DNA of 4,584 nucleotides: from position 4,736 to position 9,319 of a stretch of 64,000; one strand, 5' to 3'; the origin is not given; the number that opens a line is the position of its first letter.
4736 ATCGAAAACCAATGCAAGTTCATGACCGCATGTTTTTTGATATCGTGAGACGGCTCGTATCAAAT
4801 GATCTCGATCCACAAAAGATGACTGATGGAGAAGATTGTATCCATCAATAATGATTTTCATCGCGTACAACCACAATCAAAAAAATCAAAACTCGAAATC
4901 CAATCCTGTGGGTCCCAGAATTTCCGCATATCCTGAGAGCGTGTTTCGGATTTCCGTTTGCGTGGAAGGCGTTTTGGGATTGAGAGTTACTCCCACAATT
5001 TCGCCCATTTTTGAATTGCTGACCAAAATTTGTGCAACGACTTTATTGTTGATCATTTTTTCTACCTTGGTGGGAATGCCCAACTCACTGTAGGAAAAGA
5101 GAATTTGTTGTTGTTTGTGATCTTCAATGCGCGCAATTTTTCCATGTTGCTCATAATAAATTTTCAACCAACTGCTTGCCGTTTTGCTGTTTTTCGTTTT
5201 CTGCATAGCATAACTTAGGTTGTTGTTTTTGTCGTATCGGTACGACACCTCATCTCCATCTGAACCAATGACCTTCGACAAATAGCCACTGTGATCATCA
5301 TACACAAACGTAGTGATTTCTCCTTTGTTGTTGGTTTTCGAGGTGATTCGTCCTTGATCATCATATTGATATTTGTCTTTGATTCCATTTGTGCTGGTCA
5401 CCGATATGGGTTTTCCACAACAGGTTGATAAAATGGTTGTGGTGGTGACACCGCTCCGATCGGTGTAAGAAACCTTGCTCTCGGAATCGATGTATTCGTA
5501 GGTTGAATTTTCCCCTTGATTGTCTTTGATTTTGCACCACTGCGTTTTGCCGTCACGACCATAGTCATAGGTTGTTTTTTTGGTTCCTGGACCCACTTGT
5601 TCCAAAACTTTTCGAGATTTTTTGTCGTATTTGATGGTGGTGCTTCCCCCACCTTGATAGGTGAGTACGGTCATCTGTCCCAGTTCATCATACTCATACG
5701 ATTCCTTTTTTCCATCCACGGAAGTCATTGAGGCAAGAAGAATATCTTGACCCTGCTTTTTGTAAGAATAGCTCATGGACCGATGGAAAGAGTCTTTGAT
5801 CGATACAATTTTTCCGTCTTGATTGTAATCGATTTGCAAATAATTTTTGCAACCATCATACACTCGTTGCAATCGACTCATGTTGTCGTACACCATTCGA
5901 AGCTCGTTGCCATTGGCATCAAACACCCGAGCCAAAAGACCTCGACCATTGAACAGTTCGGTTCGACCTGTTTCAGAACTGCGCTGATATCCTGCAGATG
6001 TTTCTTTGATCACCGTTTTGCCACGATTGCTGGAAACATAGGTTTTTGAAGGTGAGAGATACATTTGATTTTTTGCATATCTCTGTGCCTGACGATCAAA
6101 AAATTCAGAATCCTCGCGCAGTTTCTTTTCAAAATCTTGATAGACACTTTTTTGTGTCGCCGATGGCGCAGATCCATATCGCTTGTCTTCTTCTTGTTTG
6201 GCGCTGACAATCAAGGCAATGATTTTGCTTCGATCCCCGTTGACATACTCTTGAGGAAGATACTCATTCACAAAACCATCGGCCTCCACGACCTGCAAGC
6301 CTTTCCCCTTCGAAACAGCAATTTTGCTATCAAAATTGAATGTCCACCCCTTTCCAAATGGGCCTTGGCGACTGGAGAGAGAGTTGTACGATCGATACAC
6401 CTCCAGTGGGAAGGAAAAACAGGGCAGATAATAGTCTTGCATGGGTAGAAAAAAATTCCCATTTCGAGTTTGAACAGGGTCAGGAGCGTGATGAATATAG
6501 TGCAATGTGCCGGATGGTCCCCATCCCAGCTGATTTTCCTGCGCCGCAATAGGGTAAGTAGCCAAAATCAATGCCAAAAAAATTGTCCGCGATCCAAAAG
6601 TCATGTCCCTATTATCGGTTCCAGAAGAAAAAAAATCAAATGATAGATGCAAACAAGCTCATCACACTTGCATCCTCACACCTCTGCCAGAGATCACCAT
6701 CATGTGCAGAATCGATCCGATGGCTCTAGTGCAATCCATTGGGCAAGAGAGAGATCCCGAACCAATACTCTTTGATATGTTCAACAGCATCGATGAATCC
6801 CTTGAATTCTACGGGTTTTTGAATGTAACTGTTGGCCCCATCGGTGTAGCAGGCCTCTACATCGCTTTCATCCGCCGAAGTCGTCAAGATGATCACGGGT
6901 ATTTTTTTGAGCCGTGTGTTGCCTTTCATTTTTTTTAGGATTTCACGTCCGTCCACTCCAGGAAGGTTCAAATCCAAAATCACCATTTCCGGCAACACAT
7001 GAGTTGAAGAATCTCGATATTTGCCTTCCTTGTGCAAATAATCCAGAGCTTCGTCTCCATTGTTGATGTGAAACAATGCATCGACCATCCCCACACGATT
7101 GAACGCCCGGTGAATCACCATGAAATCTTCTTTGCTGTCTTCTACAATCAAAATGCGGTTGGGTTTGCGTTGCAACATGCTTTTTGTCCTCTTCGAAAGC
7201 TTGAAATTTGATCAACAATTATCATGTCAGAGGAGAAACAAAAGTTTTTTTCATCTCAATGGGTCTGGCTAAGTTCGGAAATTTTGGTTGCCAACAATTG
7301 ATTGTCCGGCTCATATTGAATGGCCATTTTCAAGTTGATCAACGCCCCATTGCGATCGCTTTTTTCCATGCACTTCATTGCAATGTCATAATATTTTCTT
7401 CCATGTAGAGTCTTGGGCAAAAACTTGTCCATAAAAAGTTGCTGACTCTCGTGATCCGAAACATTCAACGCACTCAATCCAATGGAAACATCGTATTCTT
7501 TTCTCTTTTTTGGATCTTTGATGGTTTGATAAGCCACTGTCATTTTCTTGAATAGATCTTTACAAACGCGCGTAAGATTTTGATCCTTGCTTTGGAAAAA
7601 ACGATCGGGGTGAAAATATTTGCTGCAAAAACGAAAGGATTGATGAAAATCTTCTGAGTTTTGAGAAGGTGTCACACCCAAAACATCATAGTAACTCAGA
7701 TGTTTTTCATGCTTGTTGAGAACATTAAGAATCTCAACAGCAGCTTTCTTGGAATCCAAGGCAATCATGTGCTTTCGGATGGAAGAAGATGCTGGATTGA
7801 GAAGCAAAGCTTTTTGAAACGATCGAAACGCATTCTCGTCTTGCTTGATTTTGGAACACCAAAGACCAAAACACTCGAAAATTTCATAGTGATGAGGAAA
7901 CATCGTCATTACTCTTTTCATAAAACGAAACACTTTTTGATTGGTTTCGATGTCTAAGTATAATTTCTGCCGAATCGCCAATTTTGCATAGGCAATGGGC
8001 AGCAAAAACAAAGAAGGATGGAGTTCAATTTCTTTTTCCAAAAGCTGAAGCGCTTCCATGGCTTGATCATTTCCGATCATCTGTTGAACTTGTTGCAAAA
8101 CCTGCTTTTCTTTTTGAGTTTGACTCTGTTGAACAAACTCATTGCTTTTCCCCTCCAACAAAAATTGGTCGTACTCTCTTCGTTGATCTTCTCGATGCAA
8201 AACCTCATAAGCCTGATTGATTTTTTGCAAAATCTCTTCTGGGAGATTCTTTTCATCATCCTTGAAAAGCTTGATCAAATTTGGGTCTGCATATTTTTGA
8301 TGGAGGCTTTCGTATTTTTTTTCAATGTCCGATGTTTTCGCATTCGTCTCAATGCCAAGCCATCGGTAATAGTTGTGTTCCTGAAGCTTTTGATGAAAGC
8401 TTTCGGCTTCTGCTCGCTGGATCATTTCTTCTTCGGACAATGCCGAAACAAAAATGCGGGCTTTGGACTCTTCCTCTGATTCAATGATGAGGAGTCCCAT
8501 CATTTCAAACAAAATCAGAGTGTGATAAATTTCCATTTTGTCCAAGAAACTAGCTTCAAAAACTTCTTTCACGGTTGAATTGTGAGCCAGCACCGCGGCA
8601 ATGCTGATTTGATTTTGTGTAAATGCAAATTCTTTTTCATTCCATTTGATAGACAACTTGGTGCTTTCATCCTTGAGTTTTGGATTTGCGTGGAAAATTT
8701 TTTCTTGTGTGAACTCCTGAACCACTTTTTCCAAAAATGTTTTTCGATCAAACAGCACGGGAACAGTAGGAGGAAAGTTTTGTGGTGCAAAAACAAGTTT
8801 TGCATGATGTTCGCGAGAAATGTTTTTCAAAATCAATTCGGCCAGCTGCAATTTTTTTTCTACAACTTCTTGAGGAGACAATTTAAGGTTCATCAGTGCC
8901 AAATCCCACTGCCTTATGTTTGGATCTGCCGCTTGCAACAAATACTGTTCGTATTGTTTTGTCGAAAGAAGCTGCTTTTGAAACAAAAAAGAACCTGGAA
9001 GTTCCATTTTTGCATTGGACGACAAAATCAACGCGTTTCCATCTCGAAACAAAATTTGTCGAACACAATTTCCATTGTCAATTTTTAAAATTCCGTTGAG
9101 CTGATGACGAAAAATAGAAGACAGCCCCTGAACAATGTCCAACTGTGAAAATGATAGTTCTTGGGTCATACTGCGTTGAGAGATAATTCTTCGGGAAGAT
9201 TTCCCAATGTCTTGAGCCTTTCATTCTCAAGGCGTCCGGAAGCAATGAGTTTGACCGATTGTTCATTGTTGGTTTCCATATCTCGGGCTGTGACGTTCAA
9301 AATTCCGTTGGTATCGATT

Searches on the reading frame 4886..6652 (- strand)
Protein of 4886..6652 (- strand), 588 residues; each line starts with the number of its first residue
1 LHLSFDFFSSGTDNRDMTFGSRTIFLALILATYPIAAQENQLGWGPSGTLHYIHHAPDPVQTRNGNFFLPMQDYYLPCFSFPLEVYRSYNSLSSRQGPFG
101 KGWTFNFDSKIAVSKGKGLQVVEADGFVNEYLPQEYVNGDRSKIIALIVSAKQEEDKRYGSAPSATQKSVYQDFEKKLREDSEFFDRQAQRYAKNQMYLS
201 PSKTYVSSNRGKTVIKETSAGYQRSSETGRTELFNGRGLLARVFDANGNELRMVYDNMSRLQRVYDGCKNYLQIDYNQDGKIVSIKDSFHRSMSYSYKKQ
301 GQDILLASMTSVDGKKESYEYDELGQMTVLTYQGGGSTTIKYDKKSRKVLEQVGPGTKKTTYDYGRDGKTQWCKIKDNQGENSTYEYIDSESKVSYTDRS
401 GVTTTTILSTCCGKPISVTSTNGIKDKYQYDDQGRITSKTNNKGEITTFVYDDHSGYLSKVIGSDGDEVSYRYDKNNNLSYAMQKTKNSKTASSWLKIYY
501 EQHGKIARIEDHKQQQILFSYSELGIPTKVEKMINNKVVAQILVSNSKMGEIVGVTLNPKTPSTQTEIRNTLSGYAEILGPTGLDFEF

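Call 62: search_protein_families(library=pfam, max_evalue=0.000001, proteins=[window:4886-6652:-])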
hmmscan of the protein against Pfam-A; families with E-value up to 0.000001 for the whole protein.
window:4886-6652:- (588 aa): 2 families
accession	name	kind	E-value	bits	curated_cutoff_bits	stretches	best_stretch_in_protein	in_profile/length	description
PF05593.20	RHS_repeat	-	7.6e-22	77.6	22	0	430-467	1-37/38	RHS Repeat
PF20148.4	DUF6531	-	2.9e-16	60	24.1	1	58-127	2-70/74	Domain of unknown function (DUF6531)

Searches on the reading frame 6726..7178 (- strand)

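Call 62: search_protein_families(library=pfam, max_evalue=0.000001, proteins=[window:6726-7178:-])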
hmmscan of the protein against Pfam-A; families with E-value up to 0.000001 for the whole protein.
window:6726-7178:- (150 aa): 1 family
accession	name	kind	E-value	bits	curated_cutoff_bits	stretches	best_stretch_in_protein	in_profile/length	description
PF00072.30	Response_reg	-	9.5e-20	71.3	30.2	1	9-132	1-110/111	Response regulator receiver domain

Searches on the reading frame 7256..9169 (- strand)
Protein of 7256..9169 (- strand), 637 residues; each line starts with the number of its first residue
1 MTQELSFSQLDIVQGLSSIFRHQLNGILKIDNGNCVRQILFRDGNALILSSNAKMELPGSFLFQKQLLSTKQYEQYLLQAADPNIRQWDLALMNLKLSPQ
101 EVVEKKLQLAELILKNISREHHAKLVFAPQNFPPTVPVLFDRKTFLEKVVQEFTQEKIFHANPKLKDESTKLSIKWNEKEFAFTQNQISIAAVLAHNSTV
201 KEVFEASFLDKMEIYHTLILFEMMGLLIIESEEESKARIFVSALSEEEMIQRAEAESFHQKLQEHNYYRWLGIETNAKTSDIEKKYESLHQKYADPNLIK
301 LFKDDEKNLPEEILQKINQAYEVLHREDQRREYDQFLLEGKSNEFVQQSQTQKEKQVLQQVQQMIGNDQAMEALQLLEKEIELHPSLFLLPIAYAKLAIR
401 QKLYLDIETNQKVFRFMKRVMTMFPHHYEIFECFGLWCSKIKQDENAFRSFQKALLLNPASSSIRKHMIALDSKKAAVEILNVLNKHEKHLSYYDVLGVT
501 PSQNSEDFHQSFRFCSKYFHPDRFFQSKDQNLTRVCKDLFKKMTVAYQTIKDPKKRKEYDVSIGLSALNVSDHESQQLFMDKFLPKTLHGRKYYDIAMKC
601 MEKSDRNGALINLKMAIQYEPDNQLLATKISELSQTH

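Call 62: search_protein_families(library=pfam, max_evalue=0.000001, proteins=[window:7256-9169:-])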
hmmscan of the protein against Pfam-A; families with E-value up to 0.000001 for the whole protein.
window:7256-9169:- (637 aa): 1 family
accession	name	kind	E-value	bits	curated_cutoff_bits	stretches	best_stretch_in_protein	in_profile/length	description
PF00226.36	DnaJ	-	1.3e-21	76.9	27.8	2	492-560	1-63/63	DnaJ domain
